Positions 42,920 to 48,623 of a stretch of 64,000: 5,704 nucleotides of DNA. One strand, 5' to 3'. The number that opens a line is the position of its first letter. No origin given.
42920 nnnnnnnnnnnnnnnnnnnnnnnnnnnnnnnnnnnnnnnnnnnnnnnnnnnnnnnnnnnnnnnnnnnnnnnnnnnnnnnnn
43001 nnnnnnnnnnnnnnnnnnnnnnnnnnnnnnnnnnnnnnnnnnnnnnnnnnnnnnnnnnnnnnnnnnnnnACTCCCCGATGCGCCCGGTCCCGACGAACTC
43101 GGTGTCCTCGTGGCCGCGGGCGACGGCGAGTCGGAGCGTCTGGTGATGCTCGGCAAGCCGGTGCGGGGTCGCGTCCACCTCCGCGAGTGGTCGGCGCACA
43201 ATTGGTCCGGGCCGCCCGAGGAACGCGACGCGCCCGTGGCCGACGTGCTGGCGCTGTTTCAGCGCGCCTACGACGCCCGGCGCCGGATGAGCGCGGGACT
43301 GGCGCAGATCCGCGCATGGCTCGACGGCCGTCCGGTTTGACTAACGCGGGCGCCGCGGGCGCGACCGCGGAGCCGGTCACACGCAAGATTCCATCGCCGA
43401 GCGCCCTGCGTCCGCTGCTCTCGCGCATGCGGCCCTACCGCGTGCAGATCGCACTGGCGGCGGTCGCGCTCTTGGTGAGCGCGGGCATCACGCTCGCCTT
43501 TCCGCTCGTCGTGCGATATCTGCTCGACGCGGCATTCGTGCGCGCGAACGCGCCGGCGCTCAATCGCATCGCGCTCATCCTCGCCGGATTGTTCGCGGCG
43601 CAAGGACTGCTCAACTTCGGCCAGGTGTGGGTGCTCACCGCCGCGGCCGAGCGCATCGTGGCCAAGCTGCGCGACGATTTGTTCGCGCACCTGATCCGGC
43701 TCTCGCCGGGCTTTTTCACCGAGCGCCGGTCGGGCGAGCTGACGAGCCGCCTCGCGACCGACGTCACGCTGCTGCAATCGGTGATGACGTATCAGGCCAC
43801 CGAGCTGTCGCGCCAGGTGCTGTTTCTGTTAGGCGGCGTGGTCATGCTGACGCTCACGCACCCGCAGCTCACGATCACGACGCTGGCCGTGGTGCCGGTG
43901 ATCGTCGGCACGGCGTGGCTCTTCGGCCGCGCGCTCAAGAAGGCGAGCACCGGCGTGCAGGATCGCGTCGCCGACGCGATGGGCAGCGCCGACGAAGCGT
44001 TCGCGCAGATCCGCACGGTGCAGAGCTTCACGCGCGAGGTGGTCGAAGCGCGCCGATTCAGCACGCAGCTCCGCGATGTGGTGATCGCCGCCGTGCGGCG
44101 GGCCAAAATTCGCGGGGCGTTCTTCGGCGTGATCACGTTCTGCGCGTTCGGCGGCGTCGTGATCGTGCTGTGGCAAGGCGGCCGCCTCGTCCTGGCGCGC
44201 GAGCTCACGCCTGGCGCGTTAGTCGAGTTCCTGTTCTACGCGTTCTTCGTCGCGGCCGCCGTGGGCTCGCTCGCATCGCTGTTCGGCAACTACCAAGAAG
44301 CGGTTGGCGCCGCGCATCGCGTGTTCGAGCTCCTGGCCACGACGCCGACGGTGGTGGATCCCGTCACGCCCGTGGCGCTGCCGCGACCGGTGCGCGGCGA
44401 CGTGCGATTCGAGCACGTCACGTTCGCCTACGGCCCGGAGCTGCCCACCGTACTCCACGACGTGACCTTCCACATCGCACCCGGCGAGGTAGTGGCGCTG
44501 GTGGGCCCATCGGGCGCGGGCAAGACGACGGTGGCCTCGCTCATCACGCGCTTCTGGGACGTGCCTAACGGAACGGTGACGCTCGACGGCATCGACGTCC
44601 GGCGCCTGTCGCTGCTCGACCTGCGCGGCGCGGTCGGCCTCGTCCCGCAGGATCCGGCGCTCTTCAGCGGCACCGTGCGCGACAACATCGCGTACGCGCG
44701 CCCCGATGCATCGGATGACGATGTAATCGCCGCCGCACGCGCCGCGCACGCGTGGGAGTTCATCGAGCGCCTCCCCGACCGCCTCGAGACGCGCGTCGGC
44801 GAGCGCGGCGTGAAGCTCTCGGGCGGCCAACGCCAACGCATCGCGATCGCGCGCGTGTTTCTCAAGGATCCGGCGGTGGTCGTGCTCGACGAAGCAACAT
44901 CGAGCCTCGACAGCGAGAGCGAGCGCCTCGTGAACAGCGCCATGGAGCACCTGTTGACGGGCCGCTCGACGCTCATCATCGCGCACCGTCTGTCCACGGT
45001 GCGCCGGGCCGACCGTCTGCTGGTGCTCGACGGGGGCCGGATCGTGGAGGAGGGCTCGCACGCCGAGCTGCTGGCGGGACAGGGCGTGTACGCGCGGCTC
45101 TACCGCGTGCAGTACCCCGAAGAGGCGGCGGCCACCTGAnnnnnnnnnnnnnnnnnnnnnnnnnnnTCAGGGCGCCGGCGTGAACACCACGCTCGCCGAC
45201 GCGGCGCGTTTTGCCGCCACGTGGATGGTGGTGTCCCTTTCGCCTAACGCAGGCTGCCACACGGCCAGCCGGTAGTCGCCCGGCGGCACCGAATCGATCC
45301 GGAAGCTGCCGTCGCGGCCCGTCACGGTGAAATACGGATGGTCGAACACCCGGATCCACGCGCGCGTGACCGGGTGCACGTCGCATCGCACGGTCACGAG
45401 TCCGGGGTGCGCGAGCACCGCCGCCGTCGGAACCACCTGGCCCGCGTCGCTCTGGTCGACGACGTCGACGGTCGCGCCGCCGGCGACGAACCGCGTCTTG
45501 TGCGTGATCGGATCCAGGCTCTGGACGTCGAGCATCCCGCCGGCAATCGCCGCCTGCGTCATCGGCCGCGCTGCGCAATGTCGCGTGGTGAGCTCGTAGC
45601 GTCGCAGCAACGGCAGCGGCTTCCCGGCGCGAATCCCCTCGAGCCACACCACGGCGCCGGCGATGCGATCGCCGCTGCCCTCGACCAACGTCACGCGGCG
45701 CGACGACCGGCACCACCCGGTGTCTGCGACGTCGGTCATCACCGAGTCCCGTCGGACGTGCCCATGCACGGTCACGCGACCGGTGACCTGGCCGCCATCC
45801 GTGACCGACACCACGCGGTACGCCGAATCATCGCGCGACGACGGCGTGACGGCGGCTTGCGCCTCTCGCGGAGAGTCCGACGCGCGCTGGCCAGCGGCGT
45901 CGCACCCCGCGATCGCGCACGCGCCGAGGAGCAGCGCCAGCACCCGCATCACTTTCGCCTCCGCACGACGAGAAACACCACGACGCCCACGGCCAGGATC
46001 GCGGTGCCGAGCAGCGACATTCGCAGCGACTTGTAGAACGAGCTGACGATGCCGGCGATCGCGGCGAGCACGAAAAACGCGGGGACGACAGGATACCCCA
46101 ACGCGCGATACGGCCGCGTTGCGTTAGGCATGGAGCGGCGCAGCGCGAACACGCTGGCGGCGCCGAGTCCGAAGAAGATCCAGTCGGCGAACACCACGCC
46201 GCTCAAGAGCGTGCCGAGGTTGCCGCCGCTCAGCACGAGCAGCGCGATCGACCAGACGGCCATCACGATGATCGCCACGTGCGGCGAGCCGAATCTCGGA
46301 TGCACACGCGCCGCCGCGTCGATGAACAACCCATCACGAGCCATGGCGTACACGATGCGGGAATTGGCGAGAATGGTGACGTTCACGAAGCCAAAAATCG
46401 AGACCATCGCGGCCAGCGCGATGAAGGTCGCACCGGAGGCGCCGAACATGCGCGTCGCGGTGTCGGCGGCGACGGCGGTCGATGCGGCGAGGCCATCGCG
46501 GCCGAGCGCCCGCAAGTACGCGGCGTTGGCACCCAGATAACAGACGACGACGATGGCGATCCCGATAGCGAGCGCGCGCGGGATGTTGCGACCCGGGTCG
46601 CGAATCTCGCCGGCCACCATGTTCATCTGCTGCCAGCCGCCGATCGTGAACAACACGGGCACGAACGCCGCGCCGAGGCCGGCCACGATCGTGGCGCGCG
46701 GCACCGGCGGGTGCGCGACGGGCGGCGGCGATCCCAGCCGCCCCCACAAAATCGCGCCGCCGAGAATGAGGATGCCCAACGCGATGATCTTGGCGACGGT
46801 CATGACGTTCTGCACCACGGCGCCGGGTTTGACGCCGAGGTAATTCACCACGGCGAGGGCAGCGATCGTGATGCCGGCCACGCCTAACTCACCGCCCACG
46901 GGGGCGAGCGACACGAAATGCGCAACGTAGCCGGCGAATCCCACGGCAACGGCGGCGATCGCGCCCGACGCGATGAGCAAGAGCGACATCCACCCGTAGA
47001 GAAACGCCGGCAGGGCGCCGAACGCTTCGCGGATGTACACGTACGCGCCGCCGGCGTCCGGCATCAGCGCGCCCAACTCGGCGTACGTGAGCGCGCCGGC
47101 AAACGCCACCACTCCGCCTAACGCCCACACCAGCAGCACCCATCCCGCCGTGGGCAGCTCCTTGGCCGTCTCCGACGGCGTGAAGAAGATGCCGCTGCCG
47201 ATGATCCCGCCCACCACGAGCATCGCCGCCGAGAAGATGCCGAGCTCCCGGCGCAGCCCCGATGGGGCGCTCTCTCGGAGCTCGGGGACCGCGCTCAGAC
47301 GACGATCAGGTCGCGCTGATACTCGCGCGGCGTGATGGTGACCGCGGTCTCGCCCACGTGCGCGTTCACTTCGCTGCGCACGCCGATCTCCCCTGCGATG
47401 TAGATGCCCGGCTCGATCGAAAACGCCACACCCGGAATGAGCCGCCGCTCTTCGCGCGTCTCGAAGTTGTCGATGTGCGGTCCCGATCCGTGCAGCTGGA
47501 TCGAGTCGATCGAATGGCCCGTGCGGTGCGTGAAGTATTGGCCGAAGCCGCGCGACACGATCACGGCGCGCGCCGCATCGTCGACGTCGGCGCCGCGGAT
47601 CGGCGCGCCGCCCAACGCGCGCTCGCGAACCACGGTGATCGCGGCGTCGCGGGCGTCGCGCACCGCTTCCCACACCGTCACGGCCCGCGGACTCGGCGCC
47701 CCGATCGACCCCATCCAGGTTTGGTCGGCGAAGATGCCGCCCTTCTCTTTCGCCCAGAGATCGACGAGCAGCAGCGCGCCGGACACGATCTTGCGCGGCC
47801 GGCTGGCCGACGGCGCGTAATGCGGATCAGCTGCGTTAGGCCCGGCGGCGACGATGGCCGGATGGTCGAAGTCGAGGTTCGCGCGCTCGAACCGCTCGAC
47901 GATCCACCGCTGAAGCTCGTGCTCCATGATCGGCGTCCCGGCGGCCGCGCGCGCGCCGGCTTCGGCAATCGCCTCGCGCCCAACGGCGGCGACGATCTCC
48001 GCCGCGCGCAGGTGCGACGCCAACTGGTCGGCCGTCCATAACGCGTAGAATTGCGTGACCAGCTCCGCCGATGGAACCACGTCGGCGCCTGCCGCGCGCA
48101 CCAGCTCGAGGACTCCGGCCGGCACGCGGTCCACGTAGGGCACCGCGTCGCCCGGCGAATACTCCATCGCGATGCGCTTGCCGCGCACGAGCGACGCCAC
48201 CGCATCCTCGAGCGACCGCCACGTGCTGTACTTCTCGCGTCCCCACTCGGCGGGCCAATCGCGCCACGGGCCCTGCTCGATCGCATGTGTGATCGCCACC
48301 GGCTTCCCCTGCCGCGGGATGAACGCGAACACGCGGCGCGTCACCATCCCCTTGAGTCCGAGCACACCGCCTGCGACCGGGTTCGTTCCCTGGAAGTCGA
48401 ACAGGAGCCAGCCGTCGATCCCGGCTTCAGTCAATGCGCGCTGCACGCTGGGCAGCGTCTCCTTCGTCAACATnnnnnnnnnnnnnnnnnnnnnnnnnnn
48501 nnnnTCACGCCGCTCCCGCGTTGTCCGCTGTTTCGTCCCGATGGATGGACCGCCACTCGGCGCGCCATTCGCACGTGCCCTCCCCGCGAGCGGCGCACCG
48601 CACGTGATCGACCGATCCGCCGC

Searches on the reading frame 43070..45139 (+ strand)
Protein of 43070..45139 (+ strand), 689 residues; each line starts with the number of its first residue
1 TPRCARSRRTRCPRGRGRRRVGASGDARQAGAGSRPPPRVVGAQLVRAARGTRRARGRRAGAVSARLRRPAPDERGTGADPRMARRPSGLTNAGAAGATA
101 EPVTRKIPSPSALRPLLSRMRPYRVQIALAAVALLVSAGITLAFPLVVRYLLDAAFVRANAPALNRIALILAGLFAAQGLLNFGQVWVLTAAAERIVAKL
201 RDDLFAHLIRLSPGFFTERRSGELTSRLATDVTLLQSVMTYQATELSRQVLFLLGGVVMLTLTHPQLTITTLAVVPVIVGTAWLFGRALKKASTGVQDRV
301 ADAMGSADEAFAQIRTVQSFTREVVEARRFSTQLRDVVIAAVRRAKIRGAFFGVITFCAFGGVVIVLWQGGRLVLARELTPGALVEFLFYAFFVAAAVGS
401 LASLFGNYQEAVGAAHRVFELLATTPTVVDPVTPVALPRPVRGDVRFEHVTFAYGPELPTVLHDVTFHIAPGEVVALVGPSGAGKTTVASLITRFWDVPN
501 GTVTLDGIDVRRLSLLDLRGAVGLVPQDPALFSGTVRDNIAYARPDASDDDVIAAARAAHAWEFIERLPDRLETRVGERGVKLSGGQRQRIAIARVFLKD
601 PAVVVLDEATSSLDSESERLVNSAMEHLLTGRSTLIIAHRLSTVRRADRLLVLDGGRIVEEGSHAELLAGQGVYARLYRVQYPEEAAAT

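Call 7: search_protein_families(library=pfam, proteins=[window:43070-45139:+], max_evalue=0.001)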
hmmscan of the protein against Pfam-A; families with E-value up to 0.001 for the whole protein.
window:43070-45139:+ (689 aa): 3 families
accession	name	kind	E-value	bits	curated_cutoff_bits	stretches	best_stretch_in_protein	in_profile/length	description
PF00664.28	ABC_membrane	-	2.2e-55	188.7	28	1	128-393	2-269/274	ABC transporter transmembrane region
PF00005.33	ABC_tran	-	6.5e-32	111.4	25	1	462-611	1-137/137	ABC transporter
PF02463.25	SMC_N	-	4.3e-05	23.5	40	0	582-651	136-209/220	RecF/RecN/SMC N terminal domain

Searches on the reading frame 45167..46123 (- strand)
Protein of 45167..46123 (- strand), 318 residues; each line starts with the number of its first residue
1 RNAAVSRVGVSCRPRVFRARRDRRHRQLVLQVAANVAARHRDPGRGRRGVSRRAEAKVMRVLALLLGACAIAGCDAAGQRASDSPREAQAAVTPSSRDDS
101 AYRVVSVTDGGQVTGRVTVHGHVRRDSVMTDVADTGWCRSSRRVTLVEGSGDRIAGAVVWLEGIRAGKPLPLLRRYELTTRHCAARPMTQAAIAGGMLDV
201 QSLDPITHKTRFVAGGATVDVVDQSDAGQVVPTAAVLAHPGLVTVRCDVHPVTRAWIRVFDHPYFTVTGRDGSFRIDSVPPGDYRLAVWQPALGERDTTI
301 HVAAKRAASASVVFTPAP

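Call 7: search_protein_families(library=pfam, proteins=[window:45167-46123:-], max_evalue=0.001)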
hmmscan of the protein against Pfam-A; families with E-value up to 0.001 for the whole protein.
window:45167-46123:- (318 aa): 2 families
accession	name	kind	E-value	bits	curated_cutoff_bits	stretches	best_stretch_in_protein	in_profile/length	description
PF13620.12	CarboxypepD_reg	-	1.3e-07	32.3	32.3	1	243-312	6-79/82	Carboxypeptidase regulatory-like domain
PF14686.12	fn3_3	-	5.9e-07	29.6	24.4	1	264-307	27-72/75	Polysaccharide lyase family 4, domain II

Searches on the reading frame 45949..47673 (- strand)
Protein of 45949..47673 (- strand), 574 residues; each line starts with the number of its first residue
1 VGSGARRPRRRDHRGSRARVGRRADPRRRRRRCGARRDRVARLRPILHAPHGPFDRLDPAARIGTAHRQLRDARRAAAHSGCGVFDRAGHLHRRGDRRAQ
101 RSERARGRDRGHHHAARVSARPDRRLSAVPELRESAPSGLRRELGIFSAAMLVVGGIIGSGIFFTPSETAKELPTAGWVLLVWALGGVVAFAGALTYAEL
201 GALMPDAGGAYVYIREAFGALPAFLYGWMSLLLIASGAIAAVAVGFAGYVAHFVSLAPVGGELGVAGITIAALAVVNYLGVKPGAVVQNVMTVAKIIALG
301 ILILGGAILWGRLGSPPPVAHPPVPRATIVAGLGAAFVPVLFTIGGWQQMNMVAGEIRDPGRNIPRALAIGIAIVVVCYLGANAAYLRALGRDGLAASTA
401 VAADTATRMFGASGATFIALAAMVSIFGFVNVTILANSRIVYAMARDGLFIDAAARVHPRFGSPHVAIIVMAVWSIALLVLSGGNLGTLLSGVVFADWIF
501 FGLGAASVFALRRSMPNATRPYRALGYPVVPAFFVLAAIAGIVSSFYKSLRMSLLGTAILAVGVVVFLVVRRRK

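Call 7: search_protein_families(library=pfam, proteins=[window:45949-47673:-], max_evalue=0.001)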
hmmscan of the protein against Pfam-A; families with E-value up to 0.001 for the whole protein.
window:45949-47673:- (574 aa): 2 families
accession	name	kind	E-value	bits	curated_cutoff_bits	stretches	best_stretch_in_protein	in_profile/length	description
PF13520.12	AA_permease_2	-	3.8e-55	188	27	1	144-553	1-412/427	Amino acid permease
PF00324.27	AA_permease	-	4.3e-34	118.4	24.6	1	150-550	3-426/470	Amino acid permease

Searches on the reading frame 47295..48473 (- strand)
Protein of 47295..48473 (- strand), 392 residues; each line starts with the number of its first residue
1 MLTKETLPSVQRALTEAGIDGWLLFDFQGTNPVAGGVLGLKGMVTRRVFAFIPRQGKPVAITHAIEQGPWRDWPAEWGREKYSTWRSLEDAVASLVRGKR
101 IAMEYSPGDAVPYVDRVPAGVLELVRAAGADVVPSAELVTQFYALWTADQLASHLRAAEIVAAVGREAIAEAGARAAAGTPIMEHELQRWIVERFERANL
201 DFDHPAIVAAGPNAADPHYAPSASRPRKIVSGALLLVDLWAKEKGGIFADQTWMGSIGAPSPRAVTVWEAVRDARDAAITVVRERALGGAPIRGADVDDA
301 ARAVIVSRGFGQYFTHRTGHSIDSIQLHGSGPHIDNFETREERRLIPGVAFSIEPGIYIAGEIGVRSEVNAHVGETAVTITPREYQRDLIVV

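Call 7: search_protein_families(library=pfam, proteins=[window:47295-48473:-], max_evalue=0.001)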
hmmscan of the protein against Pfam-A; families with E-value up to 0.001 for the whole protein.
window:47295-48473:- (392 aa): 1 family
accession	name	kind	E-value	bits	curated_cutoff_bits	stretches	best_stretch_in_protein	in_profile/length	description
PF00557.29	Peptidase_M24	-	1.2e-39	136.7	23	1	156-373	5-206/208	Metallopeptidase family M24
